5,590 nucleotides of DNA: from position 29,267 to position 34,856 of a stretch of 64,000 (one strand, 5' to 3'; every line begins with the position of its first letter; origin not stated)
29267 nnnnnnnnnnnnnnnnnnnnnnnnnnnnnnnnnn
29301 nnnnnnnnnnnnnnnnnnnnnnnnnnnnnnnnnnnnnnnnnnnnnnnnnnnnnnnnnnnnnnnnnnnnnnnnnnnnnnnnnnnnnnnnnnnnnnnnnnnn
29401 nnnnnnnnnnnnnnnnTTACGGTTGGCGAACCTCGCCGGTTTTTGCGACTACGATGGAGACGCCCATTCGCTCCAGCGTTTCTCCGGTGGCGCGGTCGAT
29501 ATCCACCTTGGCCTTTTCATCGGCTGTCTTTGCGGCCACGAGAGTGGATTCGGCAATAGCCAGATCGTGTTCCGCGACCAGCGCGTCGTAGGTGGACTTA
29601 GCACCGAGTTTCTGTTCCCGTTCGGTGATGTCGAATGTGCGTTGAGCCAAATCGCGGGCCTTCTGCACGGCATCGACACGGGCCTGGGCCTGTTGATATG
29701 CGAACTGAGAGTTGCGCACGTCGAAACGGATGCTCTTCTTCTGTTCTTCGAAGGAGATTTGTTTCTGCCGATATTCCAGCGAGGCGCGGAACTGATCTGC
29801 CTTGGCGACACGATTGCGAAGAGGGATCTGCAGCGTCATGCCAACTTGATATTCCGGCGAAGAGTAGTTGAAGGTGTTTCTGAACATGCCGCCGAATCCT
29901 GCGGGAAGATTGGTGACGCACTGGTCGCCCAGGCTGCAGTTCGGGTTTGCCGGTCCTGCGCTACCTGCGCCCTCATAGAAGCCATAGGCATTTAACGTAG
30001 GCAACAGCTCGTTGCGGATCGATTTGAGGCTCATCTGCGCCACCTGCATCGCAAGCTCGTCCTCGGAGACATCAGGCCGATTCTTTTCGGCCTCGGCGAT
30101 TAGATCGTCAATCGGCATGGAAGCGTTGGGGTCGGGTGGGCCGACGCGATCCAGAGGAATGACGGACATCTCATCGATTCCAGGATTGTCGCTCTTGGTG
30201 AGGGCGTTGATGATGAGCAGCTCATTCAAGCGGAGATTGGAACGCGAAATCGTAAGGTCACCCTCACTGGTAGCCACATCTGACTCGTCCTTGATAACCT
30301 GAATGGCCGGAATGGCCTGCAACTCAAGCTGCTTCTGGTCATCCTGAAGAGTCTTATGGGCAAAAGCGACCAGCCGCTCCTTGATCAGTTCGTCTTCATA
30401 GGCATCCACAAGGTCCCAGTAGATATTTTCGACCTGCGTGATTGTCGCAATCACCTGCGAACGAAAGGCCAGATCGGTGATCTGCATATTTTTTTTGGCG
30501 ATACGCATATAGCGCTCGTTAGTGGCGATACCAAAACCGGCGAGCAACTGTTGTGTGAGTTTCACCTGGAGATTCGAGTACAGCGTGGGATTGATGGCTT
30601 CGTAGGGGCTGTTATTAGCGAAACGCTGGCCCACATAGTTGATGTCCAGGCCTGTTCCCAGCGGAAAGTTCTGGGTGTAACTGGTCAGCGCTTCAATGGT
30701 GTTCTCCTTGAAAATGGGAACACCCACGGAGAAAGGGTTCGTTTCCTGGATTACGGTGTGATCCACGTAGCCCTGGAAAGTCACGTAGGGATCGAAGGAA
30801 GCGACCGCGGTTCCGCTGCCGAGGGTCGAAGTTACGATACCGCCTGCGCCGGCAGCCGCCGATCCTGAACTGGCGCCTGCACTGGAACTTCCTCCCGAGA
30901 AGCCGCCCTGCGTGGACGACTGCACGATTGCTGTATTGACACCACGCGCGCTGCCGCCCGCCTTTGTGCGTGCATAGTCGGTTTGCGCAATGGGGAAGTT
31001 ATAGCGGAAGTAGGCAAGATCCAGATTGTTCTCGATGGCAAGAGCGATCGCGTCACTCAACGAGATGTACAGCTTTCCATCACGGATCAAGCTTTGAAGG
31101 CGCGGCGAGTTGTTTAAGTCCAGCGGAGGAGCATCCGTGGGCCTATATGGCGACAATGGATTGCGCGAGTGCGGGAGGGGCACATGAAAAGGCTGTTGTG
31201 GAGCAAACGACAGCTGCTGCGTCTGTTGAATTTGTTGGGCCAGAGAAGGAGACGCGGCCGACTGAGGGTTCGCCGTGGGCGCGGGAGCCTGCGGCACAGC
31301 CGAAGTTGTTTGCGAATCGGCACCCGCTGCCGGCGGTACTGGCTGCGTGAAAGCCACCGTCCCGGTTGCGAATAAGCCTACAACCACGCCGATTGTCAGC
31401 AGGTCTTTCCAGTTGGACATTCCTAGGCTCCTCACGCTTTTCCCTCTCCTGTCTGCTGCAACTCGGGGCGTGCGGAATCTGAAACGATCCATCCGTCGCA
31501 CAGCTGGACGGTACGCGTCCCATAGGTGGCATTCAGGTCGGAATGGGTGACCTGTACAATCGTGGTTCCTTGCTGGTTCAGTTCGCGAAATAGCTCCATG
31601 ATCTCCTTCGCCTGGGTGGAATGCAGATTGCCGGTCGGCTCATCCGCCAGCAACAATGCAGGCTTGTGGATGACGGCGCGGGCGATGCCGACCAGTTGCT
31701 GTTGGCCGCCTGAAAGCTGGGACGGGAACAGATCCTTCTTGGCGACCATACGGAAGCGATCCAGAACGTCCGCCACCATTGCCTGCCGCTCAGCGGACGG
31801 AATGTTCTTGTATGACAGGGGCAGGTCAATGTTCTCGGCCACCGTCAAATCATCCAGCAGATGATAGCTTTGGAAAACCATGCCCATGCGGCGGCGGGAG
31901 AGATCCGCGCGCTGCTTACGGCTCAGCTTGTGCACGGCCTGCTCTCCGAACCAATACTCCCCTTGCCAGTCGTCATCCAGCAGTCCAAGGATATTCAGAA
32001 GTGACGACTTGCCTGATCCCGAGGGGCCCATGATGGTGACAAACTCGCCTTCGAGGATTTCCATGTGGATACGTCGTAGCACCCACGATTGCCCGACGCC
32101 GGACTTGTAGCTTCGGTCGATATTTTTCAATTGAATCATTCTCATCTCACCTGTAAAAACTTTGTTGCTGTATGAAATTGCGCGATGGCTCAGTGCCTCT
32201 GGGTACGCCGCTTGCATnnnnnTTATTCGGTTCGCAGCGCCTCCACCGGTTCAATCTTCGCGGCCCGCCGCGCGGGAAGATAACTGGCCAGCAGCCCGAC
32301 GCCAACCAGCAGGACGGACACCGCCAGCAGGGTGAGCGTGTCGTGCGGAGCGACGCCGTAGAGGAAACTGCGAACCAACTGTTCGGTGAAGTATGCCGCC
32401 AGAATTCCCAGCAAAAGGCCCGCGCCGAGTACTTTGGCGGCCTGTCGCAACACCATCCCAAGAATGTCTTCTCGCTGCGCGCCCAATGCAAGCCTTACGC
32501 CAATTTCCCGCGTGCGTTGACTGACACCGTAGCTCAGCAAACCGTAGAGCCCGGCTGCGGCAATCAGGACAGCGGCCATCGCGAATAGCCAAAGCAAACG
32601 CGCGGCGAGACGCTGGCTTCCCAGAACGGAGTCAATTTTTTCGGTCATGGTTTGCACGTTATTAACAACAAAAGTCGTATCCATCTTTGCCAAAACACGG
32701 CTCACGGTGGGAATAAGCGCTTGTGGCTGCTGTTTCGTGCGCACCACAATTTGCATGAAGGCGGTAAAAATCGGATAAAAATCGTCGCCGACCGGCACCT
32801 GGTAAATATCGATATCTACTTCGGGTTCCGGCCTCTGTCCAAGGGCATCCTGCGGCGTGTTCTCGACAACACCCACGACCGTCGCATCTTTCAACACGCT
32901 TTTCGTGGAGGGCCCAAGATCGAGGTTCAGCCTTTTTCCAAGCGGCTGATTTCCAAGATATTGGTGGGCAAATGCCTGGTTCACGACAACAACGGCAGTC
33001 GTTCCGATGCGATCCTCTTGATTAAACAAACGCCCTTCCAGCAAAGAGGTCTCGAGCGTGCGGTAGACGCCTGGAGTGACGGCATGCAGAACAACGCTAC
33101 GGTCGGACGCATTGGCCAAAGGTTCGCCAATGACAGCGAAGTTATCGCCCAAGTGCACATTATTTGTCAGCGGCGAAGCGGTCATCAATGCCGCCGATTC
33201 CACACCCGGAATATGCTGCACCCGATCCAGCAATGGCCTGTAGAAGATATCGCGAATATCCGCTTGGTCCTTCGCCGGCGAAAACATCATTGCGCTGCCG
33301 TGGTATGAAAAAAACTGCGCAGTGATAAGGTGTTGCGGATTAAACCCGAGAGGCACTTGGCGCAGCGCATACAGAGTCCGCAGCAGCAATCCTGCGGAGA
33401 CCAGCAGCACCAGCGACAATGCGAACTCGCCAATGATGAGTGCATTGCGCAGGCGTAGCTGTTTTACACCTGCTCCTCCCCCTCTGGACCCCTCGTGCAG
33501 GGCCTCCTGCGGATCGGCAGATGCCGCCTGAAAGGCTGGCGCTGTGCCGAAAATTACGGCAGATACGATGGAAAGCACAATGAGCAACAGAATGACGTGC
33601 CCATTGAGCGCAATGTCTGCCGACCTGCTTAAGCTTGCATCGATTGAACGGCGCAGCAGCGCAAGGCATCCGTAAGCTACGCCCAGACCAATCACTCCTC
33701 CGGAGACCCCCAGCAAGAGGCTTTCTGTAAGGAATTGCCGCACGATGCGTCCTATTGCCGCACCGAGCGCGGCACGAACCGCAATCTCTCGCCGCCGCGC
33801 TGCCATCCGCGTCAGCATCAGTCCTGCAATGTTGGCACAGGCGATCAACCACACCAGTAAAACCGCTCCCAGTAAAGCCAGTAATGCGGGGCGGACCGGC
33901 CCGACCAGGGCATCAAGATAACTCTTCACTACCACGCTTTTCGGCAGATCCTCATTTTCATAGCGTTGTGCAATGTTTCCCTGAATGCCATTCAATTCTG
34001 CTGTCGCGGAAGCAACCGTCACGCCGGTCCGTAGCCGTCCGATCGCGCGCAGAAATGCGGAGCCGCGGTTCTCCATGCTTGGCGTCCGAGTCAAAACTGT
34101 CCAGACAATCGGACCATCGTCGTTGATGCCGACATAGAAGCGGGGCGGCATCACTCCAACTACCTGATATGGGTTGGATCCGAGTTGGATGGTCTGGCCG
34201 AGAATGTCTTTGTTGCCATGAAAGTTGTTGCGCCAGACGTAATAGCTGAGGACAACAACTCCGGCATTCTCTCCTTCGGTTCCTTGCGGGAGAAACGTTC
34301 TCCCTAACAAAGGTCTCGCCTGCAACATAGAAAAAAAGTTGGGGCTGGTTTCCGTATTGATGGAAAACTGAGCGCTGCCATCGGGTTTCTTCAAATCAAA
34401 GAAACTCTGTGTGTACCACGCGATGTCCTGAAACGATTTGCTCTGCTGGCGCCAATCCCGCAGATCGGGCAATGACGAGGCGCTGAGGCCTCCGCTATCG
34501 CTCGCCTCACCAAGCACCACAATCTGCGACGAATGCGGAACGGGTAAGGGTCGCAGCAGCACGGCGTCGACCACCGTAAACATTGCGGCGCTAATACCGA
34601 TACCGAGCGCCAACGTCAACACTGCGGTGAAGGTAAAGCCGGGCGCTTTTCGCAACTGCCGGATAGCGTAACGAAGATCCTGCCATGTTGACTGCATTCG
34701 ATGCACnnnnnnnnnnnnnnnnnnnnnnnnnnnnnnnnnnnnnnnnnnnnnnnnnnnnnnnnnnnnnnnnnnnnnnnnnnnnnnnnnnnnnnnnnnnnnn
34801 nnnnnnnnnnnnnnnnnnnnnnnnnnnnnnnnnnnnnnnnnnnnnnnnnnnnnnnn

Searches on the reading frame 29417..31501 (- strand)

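Call 6: search_protein_families(library=pfam, proteins=[window:29417-31501:-], max_evalue=0.01)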
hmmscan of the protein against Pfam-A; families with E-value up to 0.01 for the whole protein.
window:29417-31501:- (694 aa): 1 family
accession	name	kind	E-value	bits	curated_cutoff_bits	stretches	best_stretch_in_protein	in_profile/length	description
PF02321.23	OEP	-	3.2e-28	99.3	22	2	465-673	2-187/187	Outer membrane efflux protein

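Call 7: search_protein_families(library=ncbifam, proteins=[window:29417-31501:-], max_evalue=0.001)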
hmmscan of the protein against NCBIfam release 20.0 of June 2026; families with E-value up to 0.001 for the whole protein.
window:29417-31501:- (694 aa): 2 families
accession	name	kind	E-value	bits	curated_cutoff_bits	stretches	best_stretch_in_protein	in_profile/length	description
TIGR01844.1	type_I_sec_TolC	subfamily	1.5e-22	80.2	225.15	1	310-680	72-405/414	TolC family outer membrane protein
TIGR01845.1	outer_NodT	subfamily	6.5e-05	21.9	210.05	0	334-504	148-312/460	efflux transporter outer membrane subunit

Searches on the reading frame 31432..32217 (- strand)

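Call 6: search_protein_families(library=pfam, proteins=[window:31432-32217:-], max_evalue=0.01)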
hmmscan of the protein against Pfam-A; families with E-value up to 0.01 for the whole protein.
window:31432-32217:- (261 aa): 10 families
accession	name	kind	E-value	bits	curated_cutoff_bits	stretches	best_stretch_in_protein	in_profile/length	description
PF00005.33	ABC_tran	-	1.1e-30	107.5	25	1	47-195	1-136/137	ABC transporter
PF13304.12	AAA_21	-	2.1e-11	44.9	27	2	165-228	235-301/304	AAA domain, putative AbiEii toxin, Type IV TA system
PF02463.25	SMC_N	-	2.7e-06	27.4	40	1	56-223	23-196/220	RecF/RecN/SMC N terminal domain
PF20703.3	nSTAND1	-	0.00031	20.9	27.1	1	50-75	26-51/379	Novel STAND NTPase 1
PF13175.12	AAA_15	-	0.00059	20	32.1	0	184-227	327-371/374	AAA ATPase domain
PF13481.12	AAA_25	-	0.001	19.2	27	1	54-142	29-125/195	AAA domain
PF03193.22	RsgA_GTPase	-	0.0011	19.3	30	1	53-77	102-126/174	RsgA GTPase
PF13401.12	AAA_22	-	0.0028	18.4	27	0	58-107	6-33/130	AAA domain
PF13191.12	AAA_16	-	0.0044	18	32.6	0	57-78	24-45/167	AAA ATPase domain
PF13555.12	AAA_29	-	0.0049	17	27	1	57-74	23-39/61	P-loop containing region of AAA domain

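Call 7: search_protein_families(library=ncbifam, proteins=[window:31432-32217:-], max_evalue=0.001)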
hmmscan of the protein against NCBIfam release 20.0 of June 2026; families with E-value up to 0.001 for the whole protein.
window:31432-32217:- (261 aa): 186 families (the best 25 are shown)
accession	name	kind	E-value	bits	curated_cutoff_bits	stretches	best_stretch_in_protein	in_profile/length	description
NF038007.1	ABC_ATP_DarD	equivalog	5.9e-71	238.4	375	1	27-242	1-216/218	darobactin export ABC transporter ATP-binding protein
NF007826.0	PRK10535.1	equivalog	2.4e-60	204.5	966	1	27-255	4-232/648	macrolide ABC transporter ATP-binding protein/permease MacB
TIGR02673.1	FtsE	equivalog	1.5e-58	198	264.85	1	27-242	1-213/214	cell division ATP-binding protein FtsE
TIGR03608.1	L_ocin_972_ABC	subfamily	1.2e-55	188.2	254.85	1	31-238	2-205/206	putative bacteriocin export ABC transporter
TIGR02211.1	LolD_lipo_ex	equivalog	3.2e-53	180.5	307.75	1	27-244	1-219/221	lipoprotein-releasing ABC transporter ATP-binding protein LolD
NF008639.0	PRK11629.1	equivalog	3.4e-48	164.1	360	1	26-244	5-224/234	lipoprotein-releasing ABC transporter ATP-binding protein LolD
TIGR02982.1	heterocyst_DevA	subfamily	7.1e-48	163.1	295.8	1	28-244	2-219/220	ABC exporter ATP-binding subunit, DevA family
TIGR02315.1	ABC_phnC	equivalog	9.5e-45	152.9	266.1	1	27-255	1-235/243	phosphonate ABC transporter ATP-binding protein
NF007879.0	PRK10584.1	equivalog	6e-43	147.2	336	1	28-244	7-224/228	putative ABC transporter ATP-binding protein YbbA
TIGR03265.1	PhnT2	equivalog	1.2e-42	146.4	457.7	1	26-230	3-198/353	putative 2-aminoethylphosphonate ABC transporter ATP-binding protein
NF008338.0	PRK11124.1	equivalog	5e-42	144.1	369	1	28-248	3-223/242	arginine ABC transporter ATP-binding protein ArtP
NF040933.2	ABC_arch_GlcV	equivalog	1.1e-41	142.9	450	1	28-227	3-202/357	glucose ABC transporter ATP-binding protein GlcV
NF007027.0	PRK09493.1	equivalog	7.4e-41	140.1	379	1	27-252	1-222/240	glutamine ABC transporter ATP-binding protein GlnQ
NF006987.0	PRK09452.1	equivalog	2.2e-39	135.2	482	1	22-247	12-229/378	spermidine/putrescine ABC transporter ATP-binding protein PotA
TIGR00968.1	3a0106s01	subfamily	5.4e-38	130.8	342.75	1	29-232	2-196/237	sulfate ABC transporter ATP-binding protein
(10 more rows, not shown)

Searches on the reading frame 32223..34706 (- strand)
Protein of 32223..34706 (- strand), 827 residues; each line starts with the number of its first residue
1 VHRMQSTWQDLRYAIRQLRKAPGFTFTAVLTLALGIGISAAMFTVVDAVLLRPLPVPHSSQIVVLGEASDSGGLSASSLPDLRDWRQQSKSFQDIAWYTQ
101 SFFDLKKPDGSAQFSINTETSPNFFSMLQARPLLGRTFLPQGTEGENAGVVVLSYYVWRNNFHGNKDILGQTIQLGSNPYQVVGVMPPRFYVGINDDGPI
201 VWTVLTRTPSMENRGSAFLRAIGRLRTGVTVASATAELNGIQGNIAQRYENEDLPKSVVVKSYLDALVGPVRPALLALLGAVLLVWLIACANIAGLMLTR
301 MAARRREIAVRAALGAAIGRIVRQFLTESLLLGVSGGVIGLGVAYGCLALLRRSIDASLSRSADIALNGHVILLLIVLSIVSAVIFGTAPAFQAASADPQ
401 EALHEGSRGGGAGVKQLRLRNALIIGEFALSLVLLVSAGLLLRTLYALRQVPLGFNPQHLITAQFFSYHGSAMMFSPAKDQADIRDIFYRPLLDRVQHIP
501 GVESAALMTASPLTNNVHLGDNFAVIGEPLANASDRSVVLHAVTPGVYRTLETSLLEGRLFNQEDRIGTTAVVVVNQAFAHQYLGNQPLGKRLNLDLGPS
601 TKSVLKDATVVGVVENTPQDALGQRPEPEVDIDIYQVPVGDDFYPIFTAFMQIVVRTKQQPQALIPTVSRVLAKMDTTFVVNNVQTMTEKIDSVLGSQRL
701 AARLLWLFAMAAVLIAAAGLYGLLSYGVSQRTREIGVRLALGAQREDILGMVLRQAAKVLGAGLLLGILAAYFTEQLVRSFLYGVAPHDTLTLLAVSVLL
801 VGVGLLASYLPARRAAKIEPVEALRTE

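Call 6: search_protein_families(library=pfam, proteins=[window:32223-34706:-], max_evalue=0.01)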
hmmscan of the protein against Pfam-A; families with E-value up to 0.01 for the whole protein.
window:32223-34706:- (827 aa): 2 families
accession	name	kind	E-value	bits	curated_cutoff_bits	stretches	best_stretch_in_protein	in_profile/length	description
PF12704.14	MacB_PCD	-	1.4e-37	130.4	27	2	25-239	1-205/207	MacB-like periplasmic core domain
PF02687.27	FtsX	-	1.3e-28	99.9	25.5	2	707-820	2-120/120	FtsX-like permease C-terminal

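Call 7: search_protein_families(library=ncbifam, proteins=[window:32223-34706:-], max_evalue=0.001)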
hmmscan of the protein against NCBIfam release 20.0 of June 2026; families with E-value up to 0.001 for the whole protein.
window:32223-34706:- (827 aa): 7 families
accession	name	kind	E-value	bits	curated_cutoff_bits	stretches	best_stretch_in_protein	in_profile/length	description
TIGR03434.1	ADOP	subfamily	3.2e-250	832.5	622.3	1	8-827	2-803/803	ADOP family duplicated permease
NF007826.0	PRK10535.1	equivalog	2.1e-32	112.2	966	2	121-403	373-645/648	macrolide ABC transporter ATP-binding protein/permease MacB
TIGR02212.1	lolCE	equivalog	4.8e-07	29.1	362.45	0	704-827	268-411/411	lipoprotein-releasing ABC transporter permease subunit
NF008357.0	PRK11146.1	exception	4.8e-07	28.9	439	0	281-343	275-337/414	lipoprotein-releasing ABC transporter permease subunit LolE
TIGR02213.1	lolE_release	exception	6.6e-07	28.5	540.35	0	281-342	272-333/411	lipoprotein-releasing ABC transporter permease subunit LolE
TIGR00439.2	FtsX_Gneg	equivalog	0.00015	21.1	255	1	300-385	192-278/292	permease-like cell division protein FtsX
NF038347.1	FtsX_Gpos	exception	0.00059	19.3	225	0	282-387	175-283/296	permease-like cell division protein FtsX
